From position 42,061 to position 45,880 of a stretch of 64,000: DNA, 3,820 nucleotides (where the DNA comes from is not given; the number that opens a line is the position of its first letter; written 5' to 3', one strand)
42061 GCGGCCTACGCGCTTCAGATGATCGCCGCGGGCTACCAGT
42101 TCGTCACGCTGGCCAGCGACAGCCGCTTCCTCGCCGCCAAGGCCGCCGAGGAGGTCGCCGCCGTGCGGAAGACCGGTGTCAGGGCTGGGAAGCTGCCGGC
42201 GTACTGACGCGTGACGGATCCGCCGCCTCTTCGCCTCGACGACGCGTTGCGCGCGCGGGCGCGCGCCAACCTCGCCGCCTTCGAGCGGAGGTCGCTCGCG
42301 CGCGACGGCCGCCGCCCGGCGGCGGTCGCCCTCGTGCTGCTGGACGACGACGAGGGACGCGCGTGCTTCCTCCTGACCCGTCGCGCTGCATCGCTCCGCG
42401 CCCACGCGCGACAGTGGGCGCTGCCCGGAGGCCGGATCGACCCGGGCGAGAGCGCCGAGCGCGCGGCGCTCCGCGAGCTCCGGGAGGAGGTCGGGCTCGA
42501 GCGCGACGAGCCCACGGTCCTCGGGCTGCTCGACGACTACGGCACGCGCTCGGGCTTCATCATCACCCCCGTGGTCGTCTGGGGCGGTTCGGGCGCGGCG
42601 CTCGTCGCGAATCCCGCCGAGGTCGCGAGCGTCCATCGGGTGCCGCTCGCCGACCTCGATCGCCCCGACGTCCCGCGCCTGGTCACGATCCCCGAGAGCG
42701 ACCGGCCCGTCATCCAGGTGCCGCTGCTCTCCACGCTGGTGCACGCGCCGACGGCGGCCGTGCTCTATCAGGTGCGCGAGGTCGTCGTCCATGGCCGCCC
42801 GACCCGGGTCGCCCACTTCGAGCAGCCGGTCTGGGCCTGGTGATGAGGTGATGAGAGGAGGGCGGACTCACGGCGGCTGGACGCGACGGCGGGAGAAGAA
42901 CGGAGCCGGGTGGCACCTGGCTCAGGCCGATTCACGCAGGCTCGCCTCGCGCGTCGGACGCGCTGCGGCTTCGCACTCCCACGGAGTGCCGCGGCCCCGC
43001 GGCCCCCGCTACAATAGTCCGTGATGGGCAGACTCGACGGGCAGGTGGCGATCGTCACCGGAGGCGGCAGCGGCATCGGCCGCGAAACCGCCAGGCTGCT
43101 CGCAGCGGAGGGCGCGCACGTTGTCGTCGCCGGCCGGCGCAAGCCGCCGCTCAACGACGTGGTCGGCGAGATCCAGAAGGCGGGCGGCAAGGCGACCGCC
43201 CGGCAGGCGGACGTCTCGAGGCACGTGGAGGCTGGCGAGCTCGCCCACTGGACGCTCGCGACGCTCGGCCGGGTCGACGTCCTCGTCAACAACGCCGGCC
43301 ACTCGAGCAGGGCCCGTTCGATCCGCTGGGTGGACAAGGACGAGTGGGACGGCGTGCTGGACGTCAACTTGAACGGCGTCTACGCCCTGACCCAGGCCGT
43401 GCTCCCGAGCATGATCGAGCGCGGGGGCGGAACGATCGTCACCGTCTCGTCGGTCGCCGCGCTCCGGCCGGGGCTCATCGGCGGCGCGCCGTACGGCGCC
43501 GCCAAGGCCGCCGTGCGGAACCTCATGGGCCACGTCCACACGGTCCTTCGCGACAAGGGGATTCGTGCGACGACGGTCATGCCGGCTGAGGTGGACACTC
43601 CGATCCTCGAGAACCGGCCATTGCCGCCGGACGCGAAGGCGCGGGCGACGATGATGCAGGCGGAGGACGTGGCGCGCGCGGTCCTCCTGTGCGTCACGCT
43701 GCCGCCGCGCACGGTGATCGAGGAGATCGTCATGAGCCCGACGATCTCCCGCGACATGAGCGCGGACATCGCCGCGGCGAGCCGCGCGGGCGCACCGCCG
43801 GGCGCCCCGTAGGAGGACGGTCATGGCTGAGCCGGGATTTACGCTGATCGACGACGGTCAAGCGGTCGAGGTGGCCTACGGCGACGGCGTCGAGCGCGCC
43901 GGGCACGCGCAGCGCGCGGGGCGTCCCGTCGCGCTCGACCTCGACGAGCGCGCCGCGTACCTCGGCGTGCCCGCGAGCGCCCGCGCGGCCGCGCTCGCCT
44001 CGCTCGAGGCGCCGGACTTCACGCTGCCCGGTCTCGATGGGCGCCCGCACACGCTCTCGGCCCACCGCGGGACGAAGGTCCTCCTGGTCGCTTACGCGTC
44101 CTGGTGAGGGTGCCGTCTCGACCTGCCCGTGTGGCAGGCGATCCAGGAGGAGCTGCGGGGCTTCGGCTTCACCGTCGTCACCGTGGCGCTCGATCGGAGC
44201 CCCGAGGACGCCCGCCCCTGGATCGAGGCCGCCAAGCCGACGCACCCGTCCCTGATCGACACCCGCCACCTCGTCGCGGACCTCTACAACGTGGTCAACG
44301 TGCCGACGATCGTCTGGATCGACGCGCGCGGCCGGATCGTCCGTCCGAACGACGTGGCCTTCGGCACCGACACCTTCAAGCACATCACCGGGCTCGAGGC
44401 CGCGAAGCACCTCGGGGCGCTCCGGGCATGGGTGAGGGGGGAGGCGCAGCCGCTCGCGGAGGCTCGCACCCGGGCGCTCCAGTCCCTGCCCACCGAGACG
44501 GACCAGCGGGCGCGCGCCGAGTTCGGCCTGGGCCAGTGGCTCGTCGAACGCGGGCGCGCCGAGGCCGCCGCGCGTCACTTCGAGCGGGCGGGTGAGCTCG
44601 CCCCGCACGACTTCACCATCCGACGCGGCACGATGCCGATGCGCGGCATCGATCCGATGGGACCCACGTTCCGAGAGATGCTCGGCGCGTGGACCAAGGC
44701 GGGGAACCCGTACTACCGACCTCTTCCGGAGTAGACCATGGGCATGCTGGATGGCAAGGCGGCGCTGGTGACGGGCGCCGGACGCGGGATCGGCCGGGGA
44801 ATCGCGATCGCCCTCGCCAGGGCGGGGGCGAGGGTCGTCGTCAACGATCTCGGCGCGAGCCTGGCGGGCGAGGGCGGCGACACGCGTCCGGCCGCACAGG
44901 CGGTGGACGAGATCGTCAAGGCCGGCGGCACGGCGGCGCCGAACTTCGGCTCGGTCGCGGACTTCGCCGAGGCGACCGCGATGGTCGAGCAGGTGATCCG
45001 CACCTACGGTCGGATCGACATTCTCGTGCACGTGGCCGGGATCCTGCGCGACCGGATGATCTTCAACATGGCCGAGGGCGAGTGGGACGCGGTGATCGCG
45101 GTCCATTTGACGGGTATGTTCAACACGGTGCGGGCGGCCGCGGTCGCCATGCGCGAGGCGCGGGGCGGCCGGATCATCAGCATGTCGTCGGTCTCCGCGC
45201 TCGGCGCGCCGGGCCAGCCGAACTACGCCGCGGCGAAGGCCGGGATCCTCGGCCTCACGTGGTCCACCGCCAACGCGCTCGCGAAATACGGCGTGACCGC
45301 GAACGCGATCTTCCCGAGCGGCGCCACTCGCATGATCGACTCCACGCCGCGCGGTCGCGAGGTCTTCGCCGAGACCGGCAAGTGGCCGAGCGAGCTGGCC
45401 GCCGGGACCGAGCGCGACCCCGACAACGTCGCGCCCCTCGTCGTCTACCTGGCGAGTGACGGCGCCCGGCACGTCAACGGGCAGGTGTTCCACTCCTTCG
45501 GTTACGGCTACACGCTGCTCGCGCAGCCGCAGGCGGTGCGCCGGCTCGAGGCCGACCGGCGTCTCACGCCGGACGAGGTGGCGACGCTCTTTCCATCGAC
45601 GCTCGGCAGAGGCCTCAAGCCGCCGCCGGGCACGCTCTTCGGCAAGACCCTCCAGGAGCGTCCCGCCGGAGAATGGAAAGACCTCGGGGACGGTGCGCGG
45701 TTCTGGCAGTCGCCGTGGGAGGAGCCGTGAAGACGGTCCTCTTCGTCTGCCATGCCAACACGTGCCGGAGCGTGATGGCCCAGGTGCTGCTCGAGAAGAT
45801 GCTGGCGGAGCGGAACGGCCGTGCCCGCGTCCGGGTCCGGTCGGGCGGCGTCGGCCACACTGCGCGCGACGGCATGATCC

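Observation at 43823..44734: In-frame TGA at the catalytic-Cys position of a TlpA-like redoxin, followed by a SECIS-like hairpin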

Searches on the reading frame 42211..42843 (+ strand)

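Call 74: search_protein_families(library=ncbifam, proteins=[window:42211-42843:+], max_evalue=0.000001)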
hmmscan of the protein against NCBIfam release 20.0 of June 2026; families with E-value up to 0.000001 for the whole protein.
window:42211-42843:+ (210 aa): 8 families
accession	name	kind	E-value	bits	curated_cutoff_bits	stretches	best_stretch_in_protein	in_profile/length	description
NF007980.0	PRK10707.1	equivalog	1.5e-21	76.9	134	1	33-148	28-142/192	CoA pyrophosphatase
NF006530.0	PRK08999.1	equivalog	6.7e-11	41.8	245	1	39-101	8-67/315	Nudix family hydrolase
TIGR00586.1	mutt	equivalog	5.3e-10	39.4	97.9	1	53-100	19-65/129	8-oxo-dGTP diphosphatase MutT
NF008044.0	PRK10776.1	equivalog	8.9e-09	35.3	148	1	53-106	18-70/130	8-oxo-dGTP diphosphatase MutT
NF001938.0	PRK00714.1-5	equivalog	9.2e-08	31.6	116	1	39-98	16-76/172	RNA pyrophosphohydrolase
NF008736.0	PRK11762.1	equivalog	3.2e-07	30.1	169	1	34-104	45-111/186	ADP compounds hydrolase NudE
NF003787.0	PRK05379.1-4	equivalog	3.4e-07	29.6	449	1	36-109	203-275/346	bifunctional nicotinamide-nucleotide adenylyltransferase/Nudix hydroxylase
NF001935.0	PRK00714.1-2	equivalog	7.4e-07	28.8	259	1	30-107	3-71/183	RNA pyrophosphohydrolase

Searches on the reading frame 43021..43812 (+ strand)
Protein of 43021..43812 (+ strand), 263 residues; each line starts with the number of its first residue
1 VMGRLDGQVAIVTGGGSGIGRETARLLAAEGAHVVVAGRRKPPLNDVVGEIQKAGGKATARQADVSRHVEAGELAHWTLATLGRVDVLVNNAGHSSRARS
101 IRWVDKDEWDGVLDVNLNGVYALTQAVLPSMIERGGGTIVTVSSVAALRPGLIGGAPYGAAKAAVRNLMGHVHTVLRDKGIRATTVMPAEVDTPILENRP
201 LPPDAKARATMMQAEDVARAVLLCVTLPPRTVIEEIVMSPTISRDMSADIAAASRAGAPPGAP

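Call 74: search_protein_families(library=ncbifam, proteins=[window:43021-43812:+], max_evalue=0.000001)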
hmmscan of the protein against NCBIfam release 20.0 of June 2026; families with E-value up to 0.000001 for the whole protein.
window:43021-43812:+ (263 aa): 210 families (the best 25 are shown)
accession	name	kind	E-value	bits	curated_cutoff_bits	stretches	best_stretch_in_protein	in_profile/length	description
NF005559.1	PRK07231.1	subfamily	6e-49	166.8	215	1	4-214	1-209/249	glucose 1-dehydrogenase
NF005806.0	PRK07666.1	equivalog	1.1e-48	165.6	286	1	1-238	1-234/239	3-ketoacyl-ACP reductase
NF004791.0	PRK06138.1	equivalog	4.6e-47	160.5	312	1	4-198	2-193/252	SDR family oxidoreductase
NF005681.0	PRK07478.1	subfamily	3.2e-45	154.5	267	1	2-214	1-213/254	SDR family oxidoreductase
NF005594.0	PRK07326.1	equivalog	2.2e-44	151.8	271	1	5-241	4-232/237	SDR family oxidoreductase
NF005672.0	PRK07454.1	equivalog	4.7e-44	150.4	234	1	8-240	7-236/241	SDR family oxidoreductase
NF004818.0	PRK06172.1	equivalog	4.8e-42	144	336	1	1-213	1-211/253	SDR family oxidoreductase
TIGR03971.1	SDR_subfam_1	subfamily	8.6e-42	143.3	300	1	5-234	1-238/271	mycofactocin-coupled SDR family oxidoreductase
NF004514.1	PRK05855.1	equivalog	1.9e-41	142.3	455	1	3-239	309-542/578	SDR family oxidoreductase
NF004198.0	PRK05653.1-3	equivalog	3.8e-41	141.2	296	1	3-200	3-198/248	3-oxoacyl-ACP reductase FabG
NF009466.0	PRK12826.1-2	subfamily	1.4e-40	139.4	222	1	8-222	4-223/248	3-oxoacyl-ACP reductase FabG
NF052558.1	MBtsdlDhBudC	equivalog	4.2e-39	134.6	270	1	6-203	2-194/250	meso-2,3-butanediol dehydrogenase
NF004825.0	PRK06181.1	equivalog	7.2e-39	133.7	215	1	3-233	2-236/268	SDR family oxidoreductase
NF053701.1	CsHdxCHCADhChcB2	equivalog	8.2e-39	133.6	350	1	5-218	1-208/245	cis-4-hydroxycyclohexanecarboxylate dehydrogenase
NF005495.0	PRK07109.1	subfamily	8.6e-39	133.7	264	1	3-233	4-236/334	SDR family oxidoreductase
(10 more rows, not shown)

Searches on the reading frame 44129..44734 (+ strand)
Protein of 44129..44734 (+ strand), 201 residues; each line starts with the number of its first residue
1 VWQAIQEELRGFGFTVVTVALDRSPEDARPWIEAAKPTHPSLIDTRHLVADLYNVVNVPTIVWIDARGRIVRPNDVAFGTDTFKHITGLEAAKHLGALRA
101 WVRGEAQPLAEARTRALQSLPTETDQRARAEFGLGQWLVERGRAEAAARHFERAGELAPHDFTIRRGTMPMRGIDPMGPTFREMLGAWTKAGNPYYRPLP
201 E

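Call 35: find_encoding_contigs(protein=window:44129-44734:+, flank=10000, max_places=3)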
Protein window:44129-44734:+ (201 aa): 7 contigs read that carry it; 3 places shown.
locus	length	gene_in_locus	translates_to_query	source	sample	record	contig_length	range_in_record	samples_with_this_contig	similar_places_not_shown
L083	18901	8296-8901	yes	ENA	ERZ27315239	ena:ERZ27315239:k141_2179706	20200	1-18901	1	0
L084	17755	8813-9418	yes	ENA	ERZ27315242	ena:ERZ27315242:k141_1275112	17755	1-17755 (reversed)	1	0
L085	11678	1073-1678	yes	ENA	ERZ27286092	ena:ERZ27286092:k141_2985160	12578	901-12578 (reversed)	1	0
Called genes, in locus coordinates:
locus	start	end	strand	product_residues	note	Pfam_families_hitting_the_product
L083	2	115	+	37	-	?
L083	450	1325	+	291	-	PF09754:PAC2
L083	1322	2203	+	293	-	PF01551:Peptidase_M23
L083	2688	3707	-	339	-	PF00494:SQS_PSY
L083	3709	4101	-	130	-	-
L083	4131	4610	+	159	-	PF03928:HbpS-like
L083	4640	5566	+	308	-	PF12705:PDDEXK_1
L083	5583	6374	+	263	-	PF03328:HpcH_HpaI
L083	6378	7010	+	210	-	PF00293:NUDIX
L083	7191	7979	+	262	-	PF00106:adh_short, PF08659:KR, PF13561:adh_short_C2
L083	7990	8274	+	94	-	-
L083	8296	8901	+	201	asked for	-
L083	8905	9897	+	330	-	PF00106:adh_short, PF08659:KR, PF13561:adh_short_C2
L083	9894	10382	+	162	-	PF01451:LMWPc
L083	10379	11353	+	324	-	PF04392:ABC_sub_bind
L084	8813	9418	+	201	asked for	-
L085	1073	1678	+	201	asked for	-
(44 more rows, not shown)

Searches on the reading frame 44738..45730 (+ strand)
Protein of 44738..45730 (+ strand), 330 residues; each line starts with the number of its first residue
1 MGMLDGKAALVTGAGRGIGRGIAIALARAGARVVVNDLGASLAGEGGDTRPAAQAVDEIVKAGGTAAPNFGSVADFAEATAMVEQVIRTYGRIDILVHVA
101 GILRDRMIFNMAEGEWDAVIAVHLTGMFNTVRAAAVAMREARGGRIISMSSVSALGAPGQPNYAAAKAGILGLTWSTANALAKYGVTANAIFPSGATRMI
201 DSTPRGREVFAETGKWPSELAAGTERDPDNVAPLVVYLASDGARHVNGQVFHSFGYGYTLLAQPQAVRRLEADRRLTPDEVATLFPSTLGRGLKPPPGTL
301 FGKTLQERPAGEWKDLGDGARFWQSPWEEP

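Call 74: search_protein_families(library=ncbifam, proteins=[window:44738-45730:+], max_evalue=0.000001)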
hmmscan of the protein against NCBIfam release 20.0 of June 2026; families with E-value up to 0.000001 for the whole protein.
window:44738-45730:+ (330 aa): 189 families (the best 25 are shown)
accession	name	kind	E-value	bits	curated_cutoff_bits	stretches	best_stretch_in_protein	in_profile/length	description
NF005861.0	PRK07791.1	subfamily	6.2e-79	265.5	373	1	1-289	1-288/300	SDR family oxidoreductase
NF005862.0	PRK07792.1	equivalog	3.4e-72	243.2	414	1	4-282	11-281/307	3-oxoacyl-ACP reductase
NF004198.0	PRK05653.1-3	equivalog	1e-58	198.8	296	1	3-252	4-241/248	3-oxoacyl-ACP reductase FabG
TIGR01830.1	3oxo_ACP_reduc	equivalog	1.8e-53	181.7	297.75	1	9-252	1-233/239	3-oxoacyl-[acyl-carrier-protein] reductase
NF009466.0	PRK12826.1-2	subfamily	8.5e-51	172.8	222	1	7-252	4-239/248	3-oxoacyl-ACP reductase FabG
TIGR03971.1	SDR_subfam_1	subfamily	9.8e-49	166.1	300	1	4-251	1-262/271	mycofactocin-coupled SDR family oxidoreductase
NF004197.0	PRK05653.1-1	equivalog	9.1e-47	159.8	332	1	3-254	4-243/249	3-oxoacyl-ACP reductase FabG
NF009546.0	PRK12935.1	equivalog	8.6e-45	153.2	418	1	1-250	1-238/247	acetoacetyl-CoA reductase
NF009093.0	PRK12429.1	subfamily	2.8e-43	148.1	258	1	3-193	2-184/259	3-hydroxybutyrate dehydrogenase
NF006110.0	PRK08261.1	equivalog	4.5e-43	147.8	410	1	4-252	212-445/454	3-oxoacyl-ACP reductase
TIGR01829.1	AcAcCoA_reduct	subfamily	4.9e-43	147.5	302.1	1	7-252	1-235/242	acetoacetyl-CoA reductase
NF053807.1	RhamDHLra1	equivalog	9.3e-43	146.7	400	1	3-250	1-240/252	L-rhamnose 1-dehydrogenase Lra1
NF004200.0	PRK05653.1-5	equivalog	1.3e-42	146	273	1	7-251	3-235/242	3-oxoacyl-ACP reductase FabG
NF009464.0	PRK12824.1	subfamily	1.5e-42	145.9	269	1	7-252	3-237/245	3-oxoacyl-ACP reductase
NF005559.1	PRK07231.1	subfamily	9.3e-42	143.2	215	1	4-250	2-240/249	glucose 1-dehydrogenase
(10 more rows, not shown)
